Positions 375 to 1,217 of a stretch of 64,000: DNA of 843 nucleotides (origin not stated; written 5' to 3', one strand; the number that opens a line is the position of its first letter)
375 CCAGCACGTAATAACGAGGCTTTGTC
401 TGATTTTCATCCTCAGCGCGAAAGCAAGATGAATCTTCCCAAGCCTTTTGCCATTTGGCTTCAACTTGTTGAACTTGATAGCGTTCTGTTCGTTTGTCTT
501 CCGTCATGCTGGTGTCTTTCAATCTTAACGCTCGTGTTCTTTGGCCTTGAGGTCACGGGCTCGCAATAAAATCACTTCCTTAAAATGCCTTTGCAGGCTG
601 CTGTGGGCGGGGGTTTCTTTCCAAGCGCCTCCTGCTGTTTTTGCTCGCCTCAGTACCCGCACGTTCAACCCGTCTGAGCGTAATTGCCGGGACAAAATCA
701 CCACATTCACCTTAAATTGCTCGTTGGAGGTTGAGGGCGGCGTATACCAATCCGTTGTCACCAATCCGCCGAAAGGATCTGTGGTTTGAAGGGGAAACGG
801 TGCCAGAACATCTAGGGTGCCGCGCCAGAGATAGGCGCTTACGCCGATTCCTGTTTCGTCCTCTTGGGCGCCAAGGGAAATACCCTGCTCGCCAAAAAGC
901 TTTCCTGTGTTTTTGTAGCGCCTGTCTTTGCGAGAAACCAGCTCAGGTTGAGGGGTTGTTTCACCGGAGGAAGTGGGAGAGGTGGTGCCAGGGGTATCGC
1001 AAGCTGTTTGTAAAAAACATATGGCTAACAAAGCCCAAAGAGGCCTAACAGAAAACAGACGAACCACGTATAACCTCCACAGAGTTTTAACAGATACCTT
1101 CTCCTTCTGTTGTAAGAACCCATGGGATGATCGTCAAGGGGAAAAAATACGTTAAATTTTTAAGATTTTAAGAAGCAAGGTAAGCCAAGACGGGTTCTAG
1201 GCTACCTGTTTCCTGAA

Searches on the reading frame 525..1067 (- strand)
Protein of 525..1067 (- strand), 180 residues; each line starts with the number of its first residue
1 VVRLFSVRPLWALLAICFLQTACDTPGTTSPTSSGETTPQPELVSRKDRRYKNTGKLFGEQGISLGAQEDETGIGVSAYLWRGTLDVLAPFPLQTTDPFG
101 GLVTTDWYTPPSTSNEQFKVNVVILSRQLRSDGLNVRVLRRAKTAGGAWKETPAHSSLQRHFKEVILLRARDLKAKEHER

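Call 80: search_protein_families(library=pfam, proteins=[window:525-1067:-], max_evalue=0.001)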
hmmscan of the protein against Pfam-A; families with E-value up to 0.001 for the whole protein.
window:525-1067:- (180 aa): 1 family
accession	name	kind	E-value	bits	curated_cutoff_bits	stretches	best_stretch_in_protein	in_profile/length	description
PF12100.13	DUF3576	-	1.2e-31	109.3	25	1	74-174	1-100/101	Domain of unknown function (DUF3576)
